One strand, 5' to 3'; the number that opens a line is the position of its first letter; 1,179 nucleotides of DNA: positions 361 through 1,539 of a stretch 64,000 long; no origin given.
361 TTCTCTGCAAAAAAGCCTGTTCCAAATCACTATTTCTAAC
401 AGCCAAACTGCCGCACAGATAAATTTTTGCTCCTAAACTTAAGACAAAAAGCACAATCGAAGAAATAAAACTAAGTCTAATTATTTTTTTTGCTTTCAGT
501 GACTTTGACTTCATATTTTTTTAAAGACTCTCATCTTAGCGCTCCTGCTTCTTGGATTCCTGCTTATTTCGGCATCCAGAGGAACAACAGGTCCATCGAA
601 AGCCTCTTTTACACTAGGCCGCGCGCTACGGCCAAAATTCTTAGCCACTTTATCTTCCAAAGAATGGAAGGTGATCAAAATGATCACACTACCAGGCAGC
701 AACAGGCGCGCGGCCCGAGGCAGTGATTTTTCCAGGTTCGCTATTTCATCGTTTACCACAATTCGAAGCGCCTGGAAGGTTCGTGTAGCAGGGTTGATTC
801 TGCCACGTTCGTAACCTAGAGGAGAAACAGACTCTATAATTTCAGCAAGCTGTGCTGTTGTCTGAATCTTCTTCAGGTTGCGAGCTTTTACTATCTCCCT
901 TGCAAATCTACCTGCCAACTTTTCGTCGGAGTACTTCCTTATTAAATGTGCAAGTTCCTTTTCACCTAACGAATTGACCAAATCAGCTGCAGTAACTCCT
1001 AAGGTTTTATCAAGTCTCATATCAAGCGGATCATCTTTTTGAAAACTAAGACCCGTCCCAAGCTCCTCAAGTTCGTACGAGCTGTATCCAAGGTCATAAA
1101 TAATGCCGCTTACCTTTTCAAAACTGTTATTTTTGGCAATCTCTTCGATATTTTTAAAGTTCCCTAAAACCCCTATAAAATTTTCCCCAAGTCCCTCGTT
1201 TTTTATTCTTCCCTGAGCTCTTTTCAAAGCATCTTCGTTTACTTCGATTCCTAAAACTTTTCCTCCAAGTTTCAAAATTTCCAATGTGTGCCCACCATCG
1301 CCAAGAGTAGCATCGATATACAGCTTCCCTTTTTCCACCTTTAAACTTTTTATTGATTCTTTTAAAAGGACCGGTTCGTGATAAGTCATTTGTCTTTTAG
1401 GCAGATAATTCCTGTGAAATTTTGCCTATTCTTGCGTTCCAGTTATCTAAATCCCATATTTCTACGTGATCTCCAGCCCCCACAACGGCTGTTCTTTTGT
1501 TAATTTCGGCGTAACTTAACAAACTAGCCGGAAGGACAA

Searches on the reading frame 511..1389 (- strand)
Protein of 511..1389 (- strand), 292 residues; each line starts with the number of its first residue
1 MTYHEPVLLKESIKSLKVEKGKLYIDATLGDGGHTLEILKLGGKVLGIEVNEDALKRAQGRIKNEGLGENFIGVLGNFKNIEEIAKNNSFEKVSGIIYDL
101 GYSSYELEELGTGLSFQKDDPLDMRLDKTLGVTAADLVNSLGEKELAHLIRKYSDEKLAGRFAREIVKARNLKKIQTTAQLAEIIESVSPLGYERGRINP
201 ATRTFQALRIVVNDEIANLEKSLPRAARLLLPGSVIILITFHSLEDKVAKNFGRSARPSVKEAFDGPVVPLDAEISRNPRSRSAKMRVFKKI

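Call 8: search_protein_families(library=pfam, proteins=[window:511-1389:-], max_evalue=0.001)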
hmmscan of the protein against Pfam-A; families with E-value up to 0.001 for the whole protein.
window:511-1389:- (292 aa): 3 families
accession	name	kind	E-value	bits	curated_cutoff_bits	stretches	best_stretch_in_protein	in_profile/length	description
PF01795.25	Methyltransf_5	-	5.3e-83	279.5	27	1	3-292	3-309/309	MraW methylase family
PF13847.12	Methyltransf_31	-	2.3e-05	24.5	27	1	20-93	3-78/145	Methyltransferase domain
PF13649.12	Methyltransf_25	-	0.00018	22.6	27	1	26-93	3-68/97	Methyltransferase domain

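Call 77: find_encoding_contigs(protein=window:511-1389:-, flank=10000, max_places=1)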
Protein window:511-1389:- (292 aa): 9 contigs read that carry it; 1 place shown.
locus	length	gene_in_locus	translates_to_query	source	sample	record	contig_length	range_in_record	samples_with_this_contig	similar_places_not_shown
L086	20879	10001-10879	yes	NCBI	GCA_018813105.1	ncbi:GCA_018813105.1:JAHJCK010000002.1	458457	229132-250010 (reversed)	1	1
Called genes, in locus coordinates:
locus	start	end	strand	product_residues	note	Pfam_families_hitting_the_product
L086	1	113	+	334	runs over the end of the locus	PF13641:Glyco_tranf_2_3 (weak), PF00535:Glycos_transf_2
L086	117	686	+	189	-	-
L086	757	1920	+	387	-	PF00534:Glycos_transf_1, PF13692:Glyco_trans_1_4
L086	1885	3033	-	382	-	PF13439:Glyco_transf_4, PF00534:Glycos_transf_1, PF13692:Glyco_trans_1_4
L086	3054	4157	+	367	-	PF13439:Glyco_transf_4, PF20706:GT4-conflict (faint), PF00534:Glycos_transf_1, PF13692:Glyco_trans_1_4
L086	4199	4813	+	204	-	PF02397:Bac_transf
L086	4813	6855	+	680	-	PF13196:DUF4012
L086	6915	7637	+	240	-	PF11967:RecO_N, PF02565:RecO_C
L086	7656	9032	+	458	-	PF28494:GlyRS_ins_1 (faint), PF00587:tRNA-synt_2b, PF03129:HGTP_anticodon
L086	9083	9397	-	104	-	-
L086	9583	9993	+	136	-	PF02381:MraZ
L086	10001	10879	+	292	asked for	PF01795:Methyltransf_5, PF13847:Methyltransf_31 (faint)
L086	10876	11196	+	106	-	-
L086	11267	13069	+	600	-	PF03717:PBP_dimer, PF00905:Transpeptidase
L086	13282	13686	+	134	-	PF00072:Response_reg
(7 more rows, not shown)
